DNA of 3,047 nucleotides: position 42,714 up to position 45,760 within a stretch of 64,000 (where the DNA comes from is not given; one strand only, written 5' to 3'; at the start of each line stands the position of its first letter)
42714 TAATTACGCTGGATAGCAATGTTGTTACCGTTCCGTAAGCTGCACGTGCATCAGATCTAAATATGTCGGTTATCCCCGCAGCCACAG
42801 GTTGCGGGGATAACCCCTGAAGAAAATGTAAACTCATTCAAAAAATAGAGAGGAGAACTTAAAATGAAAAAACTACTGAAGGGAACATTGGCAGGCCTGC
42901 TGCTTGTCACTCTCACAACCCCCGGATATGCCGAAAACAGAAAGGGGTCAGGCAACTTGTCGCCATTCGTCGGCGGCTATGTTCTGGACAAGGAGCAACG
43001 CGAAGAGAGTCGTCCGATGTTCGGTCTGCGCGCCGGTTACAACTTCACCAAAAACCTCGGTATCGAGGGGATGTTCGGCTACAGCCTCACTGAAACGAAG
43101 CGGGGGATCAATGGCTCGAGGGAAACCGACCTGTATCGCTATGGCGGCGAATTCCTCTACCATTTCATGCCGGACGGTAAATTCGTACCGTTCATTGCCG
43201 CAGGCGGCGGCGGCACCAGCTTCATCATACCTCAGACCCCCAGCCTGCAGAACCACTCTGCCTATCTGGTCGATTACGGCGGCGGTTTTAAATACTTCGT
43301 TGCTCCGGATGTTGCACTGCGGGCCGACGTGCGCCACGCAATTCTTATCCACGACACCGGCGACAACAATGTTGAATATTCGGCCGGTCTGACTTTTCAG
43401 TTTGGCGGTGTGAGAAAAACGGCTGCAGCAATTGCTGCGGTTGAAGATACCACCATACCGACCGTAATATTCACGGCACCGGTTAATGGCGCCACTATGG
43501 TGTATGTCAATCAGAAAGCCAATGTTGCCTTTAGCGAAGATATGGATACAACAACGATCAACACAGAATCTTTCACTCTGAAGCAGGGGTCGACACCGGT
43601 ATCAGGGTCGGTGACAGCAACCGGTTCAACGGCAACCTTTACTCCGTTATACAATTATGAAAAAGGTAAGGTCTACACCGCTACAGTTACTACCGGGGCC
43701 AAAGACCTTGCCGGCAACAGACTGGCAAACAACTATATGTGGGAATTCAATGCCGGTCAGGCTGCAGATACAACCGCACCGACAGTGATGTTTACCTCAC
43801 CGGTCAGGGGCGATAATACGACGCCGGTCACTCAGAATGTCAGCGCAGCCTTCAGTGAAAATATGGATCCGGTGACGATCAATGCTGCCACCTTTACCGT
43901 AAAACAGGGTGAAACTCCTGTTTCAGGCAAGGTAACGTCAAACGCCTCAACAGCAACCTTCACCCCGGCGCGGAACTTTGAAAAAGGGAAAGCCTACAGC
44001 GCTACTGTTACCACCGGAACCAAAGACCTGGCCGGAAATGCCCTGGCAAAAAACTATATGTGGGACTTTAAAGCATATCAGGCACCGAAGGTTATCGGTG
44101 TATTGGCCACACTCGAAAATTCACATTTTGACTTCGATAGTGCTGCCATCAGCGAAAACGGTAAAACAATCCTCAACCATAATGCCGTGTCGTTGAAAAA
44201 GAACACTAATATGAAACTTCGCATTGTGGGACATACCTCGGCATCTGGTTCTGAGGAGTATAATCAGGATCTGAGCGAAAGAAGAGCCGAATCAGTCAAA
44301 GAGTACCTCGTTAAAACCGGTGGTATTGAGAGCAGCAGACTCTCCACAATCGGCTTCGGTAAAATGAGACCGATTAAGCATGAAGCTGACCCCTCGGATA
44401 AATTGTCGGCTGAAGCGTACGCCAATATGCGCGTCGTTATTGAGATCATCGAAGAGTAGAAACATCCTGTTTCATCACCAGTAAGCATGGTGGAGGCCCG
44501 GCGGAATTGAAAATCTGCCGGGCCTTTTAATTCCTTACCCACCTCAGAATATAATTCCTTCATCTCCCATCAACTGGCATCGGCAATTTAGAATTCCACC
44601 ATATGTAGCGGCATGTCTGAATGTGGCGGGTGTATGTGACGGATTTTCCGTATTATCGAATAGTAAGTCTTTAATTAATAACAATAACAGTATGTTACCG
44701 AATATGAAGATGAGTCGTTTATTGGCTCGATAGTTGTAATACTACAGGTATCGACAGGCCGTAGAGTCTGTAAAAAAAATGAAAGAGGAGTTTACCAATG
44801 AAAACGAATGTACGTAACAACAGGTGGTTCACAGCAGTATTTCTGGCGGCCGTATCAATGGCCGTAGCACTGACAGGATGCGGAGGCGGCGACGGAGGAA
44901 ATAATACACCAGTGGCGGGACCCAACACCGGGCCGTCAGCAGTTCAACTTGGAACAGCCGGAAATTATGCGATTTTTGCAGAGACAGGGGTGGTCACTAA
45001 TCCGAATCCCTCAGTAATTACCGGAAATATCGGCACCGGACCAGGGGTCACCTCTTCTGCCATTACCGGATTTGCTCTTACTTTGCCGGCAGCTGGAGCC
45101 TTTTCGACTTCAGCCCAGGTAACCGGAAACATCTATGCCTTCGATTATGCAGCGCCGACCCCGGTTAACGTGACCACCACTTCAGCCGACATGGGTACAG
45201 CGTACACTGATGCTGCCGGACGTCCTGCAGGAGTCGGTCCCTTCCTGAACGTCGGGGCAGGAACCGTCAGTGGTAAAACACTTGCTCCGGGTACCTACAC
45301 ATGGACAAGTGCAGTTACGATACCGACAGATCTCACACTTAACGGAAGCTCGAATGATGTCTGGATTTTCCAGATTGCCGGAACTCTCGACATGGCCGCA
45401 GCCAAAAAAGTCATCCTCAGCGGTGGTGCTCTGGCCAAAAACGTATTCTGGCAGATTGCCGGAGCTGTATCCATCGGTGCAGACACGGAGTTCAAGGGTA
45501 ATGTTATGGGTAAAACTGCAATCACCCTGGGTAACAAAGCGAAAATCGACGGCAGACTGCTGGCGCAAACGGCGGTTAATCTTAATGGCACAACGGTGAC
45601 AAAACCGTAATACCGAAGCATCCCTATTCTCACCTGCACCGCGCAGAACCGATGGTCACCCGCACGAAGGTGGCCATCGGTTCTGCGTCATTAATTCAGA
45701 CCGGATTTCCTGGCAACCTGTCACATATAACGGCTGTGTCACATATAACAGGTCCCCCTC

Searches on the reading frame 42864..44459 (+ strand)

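Call 15: search_protein_families(library=pfam, proteins=[window:42864-44459:+], max_evalue=0.01)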
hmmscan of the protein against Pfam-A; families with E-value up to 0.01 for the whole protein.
window:42864-44459:+ (531 aa): 5 families
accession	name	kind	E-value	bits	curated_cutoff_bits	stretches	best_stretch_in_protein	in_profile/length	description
PF13205.12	Big_5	-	1.9e-45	154.3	23.6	2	195-296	1-104/105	Bacterial Ig-like domain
PF00691.25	OmpA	-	2.9e-22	79.3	27.2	1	422-513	2-94/98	OmpA family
PF13505.12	OMP_b-brl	-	4.1e-14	53.5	28.7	1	12-180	4-175/175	Outer membrane protein beta-barrel domain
PF19078.6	Big_12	-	0.00084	20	27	0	302-393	1-90/102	Bacterial Ig-like domain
PF05359.17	DUF748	-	0.0034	15.9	50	1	446-493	989-1037/1037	Domain of Unknown Function (DUF748)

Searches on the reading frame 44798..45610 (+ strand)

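Call 15: search_protein_families(library=pfam, proteins=[window:44798-45610:+], max_evalue=0.01)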
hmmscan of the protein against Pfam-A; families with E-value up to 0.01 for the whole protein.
window:44798-45610:+ (270 aa): 1 family
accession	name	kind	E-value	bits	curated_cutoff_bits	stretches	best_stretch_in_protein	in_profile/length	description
PF11999.13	Ice_binding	-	3.8e-66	223.1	28.7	1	59-268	1-208/208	Ice-binding-like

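Call 63: search_protein_families(library=ncbifam, proteins=[window:44798-45610:+], max_evalue=0.00001)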
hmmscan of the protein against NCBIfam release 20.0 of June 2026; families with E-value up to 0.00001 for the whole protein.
window:44798-45610:+ (270 aa): 1 family
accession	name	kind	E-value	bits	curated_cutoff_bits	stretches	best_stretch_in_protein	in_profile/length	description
NF045625.1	IBP_CFB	equivalog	2.6e-65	220.5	400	1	47-268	64-275/275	ice-binding protein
